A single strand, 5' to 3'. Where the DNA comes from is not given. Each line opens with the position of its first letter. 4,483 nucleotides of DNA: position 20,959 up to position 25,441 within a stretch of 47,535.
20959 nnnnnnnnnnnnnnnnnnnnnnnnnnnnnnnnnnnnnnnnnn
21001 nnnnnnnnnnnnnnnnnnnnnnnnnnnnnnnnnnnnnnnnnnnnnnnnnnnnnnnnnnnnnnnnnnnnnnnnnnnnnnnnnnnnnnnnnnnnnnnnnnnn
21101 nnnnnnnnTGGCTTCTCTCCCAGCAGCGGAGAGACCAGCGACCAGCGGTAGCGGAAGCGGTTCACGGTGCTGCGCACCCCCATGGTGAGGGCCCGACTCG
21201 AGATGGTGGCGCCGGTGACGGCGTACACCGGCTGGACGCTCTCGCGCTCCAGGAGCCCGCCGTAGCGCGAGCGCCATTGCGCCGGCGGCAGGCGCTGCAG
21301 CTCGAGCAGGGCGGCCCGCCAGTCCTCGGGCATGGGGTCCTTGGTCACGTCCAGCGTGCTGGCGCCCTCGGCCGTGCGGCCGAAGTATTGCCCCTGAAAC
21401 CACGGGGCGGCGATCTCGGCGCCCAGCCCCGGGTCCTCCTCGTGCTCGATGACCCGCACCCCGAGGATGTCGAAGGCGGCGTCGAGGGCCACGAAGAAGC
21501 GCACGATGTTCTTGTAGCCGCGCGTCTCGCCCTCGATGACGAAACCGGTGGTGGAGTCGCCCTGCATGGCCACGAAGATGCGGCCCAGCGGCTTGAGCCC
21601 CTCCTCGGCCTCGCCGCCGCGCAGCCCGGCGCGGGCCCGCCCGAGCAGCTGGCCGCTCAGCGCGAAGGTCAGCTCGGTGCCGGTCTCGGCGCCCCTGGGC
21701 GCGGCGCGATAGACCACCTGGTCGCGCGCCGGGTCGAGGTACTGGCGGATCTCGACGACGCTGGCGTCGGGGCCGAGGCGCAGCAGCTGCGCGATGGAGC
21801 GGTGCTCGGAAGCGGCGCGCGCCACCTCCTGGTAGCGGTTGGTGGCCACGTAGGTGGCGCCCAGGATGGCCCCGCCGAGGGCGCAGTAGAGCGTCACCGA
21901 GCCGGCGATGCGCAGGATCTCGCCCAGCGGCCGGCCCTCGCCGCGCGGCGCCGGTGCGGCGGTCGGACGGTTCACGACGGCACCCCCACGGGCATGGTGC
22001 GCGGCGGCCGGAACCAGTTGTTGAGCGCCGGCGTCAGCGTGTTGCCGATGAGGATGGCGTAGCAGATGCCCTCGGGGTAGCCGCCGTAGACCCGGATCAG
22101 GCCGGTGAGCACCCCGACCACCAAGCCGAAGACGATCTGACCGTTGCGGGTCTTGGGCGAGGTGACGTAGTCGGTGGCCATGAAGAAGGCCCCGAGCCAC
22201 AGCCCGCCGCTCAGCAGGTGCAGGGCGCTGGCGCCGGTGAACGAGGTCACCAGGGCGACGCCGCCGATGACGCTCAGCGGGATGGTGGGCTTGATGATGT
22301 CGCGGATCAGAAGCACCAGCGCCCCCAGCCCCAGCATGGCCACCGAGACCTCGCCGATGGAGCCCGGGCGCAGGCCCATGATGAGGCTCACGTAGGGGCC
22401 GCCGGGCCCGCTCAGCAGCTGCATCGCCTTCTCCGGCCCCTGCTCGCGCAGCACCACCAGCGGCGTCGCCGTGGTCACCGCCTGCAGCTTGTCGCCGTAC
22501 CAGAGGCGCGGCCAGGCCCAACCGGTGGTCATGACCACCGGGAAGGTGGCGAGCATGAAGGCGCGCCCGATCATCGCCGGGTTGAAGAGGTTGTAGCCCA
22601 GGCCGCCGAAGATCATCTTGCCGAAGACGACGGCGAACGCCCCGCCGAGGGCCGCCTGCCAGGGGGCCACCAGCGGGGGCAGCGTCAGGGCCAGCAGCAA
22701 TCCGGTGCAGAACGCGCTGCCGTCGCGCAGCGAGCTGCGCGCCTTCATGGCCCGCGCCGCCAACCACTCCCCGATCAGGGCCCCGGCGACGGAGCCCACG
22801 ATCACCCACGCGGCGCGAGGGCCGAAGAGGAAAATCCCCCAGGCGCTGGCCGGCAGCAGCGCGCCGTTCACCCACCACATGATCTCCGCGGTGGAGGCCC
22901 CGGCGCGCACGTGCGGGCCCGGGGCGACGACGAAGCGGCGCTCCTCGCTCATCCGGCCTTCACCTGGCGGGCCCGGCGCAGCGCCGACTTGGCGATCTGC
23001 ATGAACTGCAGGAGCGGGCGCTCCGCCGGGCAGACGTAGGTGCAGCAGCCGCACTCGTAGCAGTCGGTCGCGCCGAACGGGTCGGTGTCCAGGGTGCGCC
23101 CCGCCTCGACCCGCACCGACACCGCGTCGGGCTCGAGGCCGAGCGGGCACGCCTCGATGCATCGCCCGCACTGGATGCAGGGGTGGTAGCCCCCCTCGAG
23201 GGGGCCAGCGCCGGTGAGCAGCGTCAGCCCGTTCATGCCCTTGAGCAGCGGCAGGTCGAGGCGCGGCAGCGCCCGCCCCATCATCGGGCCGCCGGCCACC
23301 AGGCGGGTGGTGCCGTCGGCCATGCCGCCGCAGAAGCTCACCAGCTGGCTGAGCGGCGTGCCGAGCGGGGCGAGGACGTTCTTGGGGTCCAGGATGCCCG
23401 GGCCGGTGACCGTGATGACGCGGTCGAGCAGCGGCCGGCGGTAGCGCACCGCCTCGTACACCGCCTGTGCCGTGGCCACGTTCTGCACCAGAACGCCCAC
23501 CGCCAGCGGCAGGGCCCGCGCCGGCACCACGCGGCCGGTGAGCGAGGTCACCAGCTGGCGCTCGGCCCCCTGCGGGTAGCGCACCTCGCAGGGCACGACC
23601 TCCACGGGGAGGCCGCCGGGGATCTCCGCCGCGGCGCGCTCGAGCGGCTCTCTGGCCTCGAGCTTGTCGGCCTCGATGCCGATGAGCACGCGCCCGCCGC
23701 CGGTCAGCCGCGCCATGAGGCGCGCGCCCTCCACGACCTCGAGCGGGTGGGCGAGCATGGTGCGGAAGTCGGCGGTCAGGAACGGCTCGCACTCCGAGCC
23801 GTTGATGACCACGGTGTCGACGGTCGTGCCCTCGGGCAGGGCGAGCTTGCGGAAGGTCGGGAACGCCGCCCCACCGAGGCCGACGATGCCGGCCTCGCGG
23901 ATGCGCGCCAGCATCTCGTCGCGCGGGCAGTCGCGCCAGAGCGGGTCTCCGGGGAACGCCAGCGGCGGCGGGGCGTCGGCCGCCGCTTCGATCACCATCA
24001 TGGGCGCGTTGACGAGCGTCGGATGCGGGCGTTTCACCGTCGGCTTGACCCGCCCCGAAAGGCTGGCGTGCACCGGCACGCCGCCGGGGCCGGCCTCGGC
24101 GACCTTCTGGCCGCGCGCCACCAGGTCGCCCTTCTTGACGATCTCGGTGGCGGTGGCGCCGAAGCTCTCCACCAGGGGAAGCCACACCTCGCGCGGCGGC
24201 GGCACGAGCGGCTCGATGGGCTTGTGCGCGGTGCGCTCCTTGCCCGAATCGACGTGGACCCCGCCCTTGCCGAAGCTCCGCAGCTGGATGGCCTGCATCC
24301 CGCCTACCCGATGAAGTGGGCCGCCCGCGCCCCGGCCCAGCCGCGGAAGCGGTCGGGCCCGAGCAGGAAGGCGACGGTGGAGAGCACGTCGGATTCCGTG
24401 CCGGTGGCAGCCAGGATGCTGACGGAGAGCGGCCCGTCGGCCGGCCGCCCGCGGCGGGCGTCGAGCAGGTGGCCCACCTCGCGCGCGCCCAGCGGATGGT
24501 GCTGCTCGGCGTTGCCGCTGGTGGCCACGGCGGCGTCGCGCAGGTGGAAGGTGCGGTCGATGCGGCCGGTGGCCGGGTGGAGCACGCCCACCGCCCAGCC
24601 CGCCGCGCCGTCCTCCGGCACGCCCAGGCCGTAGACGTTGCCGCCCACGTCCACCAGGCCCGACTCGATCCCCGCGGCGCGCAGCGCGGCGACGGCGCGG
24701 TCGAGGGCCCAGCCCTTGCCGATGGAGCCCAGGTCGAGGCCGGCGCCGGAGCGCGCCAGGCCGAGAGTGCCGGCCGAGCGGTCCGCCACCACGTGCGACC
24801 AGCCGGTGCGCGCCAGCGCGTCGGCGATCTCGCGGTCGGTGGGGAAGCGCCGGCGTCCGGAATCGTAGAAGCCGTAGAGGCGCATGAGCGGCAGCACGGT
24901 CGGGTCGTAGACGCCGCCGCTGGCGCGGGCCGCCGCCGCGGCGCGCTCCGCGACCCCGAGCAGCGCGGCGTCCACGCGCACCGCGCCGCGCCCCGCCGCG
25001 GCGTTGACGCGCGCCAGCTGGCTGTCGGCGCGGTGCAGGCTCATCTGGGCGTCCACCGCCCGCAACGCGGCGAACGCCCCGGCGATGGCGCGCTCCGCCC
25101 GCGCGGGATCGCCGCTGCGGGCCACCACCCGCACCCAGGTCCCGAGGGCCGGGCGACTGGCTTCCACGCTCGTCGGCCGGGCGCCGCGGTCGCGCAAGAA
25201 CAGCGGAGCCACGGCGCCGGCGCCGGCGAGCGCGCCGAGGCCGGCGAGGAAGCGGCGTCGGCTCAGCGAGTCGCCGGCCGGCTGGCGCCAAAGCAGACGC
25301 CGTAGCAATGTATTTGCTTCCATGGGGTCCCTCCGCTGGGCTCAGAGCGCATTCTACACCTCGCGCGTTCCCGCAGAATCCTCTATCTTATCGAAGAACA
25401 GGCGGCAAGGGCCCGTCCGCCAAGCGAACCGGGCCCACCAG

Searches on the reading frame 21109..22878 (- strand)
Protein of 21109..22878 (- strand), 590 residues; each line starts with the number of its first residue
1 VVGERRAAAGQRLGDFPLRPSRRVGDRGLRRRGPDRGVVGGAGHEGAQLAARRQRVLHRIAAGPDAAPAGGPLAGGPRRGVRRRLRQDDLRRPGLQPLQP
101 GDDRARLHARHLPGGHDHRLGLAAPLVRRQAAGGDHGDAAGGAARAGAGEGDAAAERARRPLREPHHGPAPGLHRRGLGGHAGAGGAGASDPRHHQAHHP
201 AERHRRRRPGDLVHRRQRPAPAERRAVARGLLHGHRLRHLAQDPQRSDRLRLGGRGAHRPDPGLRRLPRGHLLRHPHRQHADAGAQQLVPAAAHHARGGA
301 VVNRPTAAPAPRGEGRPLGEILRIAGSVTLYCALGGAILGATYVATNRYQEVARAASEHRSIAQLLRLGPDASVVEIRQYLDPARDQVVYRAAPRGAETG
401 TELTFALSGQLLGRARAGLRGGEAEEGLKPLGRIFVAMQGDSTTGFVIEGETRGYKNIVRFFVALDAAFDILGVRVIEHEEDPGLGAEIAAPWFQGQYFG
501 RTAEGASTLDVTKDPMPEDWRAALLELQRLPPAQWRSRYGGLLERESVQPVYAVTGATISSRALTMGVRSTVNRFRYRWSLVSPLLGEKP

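Call 43: search_protein_families(library=pfam, proteins=[window:21109-22878:-], max_evalue=0.00001)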
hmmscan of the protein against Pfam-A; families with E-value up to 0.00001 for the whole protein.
window:21109-22878:- (590 aa): 1 family
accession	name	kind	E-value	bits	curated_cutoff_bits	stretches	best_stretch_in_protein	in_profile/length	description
PF04205.19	FMN_bind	-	2.7e-11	44.4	22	1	454-571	1-75/77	FMN-binding domain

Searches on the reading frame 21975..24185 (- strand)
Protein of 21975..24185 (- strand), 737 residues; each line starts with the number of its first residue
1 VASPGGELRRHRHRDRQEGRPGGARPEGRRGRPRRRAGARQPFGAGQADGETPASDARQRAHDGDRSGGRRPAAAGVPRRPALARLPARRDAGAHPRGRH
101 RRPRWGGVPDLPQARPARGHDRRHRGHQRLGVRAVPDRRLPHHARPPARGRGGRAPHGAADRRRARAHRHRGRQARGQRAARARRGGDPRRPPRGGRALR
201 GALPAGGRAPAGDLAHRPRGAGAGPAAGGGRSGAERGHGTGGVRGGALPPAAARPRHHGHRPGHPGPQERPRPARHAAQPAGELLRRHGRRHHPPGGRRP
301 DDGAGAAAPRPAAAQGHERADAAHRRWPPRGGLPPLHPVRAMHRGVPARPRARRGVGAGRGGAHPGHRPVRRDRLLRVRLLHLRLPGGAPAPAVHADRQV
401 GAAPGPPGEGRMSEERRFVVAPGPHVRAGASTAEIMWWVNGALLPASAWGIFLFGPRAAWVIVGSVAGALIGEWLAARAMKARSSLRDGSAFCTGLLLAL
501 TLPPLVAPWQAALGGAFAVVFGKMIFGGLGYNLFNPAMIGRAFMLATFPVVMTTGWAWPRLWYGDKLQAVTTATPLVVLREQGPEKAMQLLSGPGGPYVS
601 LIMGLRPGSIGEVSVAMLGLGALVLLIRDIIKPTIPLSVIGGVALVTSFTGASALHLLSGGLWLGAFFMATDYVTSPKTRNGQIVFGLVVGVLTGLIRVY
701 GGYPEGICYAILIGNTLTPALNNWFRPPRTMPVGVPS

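Call 43: search_protein_families(library=pfam, proteins=[window:21975-24185:-], max_evalue=0.00001)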
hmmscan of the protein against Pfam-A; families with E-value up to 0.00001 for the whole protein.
window:21975-24185:- (737 aa): 1 family
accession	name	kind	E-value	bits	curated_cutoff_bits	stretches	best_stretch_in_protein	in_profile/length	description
PF03116.20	NQR2_RnfD_RnfE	-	1.1e-96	324.1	27.7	1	420-728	2-293/296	NQR2, RnfD, RnfE family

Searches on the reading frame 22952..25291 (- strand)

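Call 43: search_protein_families(library=pfam, proteins=[window:22952-25291:-], max_evalue=0.00001)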
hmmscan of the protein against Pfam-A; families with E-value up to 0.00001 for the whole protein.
window:22952-25291:- (780 aa): 4 families
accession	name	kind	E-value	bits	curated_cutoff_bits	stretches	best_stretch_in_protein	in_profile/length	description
PF01512.22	Complex1_51K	-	7.6e-45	152.9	31.2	1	464-613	1-150/150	Nuo51 FMN-binding domain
PF13375.12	RnfC_N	-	2e-20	73.2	25.6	1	342-436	4-98/101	RnfC Barrel sandwich hybrid domain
PF10531.15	SLBB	-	9.2e-11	41.9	27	1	625-673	1-54/55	SLBB domain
PF12838.12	Fer4_7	-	3.3e-06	27.9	27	1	705-756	2-50/52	4Fe-4S dicluster domain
